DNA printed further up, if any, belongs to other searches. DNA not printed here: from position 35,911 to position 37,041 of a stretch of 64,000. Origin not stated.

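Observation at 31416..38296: Five translationally coupled genes join a NuoE/NuoF/NuoG-like module to an NfnA/NfnB-like module: candidate uncharacterised flavin-based electron-bifurcating complex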

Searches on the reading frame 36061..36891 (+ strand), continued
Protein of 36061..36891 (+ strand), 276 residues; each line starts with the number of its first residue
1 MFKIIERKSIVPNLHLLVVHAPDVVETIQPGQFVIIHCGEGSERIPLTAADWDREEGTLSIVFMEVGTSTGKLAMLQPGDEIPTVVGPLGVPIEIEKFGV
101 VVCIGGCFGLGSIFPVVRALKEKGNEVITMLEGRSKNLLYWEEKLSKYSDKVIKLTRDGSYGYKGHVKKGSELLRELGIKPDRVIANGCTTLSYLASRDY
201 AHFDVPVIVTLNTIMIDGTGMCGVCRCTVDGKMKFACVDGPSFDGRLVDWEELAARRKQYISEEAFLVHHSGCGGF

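Call 81: search_protein_families(library=pfam, proteins=[L058:3-1487:+, P0248, P0247, L056:1551-2435:+, L056:2426-3499:+, L056:3506-4399:+, L056:7338-9257:+], max_evalue=0.001)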
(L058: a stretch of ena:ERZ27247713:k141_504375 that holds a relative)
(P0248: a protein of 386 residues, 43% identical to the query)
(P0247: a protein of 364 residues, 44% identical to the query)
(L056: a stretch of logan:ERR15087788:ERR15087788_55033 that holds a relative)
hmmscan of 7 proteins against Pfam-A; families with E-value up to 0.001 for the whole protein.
L058:3-1487:+ (494 aa): 1 family
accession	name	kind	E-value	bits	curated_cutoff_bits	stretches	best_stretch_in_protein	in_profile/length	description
PF01568.27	Molydop_binding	-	2.7e-07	31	26.8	1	421-469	29-76/110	Molydopterin dinucleotide binding domain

P0248 (386 aa): 1 family
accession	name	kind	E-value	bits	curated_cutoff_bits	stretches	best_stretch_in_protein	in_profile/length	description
PF10418.14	DHODB_Fe-S_bind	-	4.7e-12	45.9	23.9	1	310-346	1-40/41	Iron-sulfur cluster binding domain of dihydroorotate dehydrogenase B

P0247 (364 aa): 1 family
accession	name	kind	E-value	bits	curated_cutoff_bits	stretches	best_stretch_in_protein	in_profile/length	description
PF10418.14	DHODB_Fe-S_bind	-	4.6e-12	45.9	23.9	1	285-320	2-40/41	Iron-sulfur cluster binding domain of dihydroorotate dehydrogenase B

L056:1551-2435:+ (294 aa): 1 family
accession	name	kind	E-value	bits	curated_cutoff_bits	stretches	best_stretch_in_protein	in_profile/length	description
PF02754.22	CCG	-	8.3e-27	93.6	20.6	2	149-235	1-84/85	Cysteine-rich domain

L056:2426-3499:+ (357 aa): 2 families
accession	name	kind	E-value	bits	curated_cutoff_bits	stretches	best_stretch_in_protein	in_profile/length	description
PF00346.24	Complex1_49kDa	-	2.7e-58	197.6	24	2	126-281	12-167/271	Respiratory-chain NADH dehydrogenase, 49 Kd subunit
PF00374.24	NiFeSe_Hases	-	7.6e-15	55.3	25.8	1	40-107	1-68/508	Nickel-dependent hydrogenase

L056:3506-4399:+ (297 aa): 6 families
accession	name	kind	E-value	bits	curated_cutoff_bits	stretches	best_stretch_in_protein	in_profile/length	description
PF01058.29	Oxidored_q6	-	3.9e-19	69.1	27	1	14-125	1-127/128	NADH ubiquinone oxidoreductase, 20 Kd subunit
PF00037.32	Fer4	-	7.7e-09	35.5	21.1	2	152-171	5-24/24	4Fe-4S binding domain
PF12838.12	Fer4_7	-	1.3e-08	35.6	27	1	154-202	1-52/52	4Fe-4S dicluster domain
PF13187.11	Fer4_9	-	3.4e-07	30.6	27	1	154-202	1-51/52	4Fe-4S dicluster domain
PF13237.11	Fer4_10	-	6.9e-06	26.3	25.5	1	150-199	4-53/53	4Fe-4S dicluster domain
PF12797.12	Fer4_2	-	2.5e-05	24.4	24.5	1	147-166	2-21/22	4Fe-4S binding domain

L056:7338-9257:+ (639 aa): 7 families
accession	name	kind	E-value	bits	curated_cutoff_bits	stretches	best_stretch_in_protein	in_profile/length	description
PF17179.9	Fer4_22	-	9.6e-29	100.5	27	1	233-327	1-94/95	4Fe-4S dicluster domain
PF00175.26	NAD_binding_1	-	1.8e-12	48.3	22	1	478-581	1-107/109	Oxidoreductase NAD-binding domain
PF10418.14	DHODB_Fe-S_bind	-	5.1e-10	39.4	23.9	1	600-632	1-40/41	Iron-sulfur cluster binding domain of dihydroorotate dehydrogenase B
PF12838.12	Fer4_7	-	6.8e-06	26.9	27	0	225-246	29-50/52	4Fe-4S dicluster domain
PF13183.11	Fer4_8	-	1.5e-05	25.9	27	0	219-246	46-66/68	4Fe-4S dicluster domain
PF00970.30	FAD_binding_6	-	1.5e-05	25.7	21.1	1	378-464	3-96/99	Oxidoreductase FAD-binding domain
PF13187.11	Fer4_9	-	7.6e-05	23.1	27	0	228-246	34-49/52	4Fe-4S dicluster domain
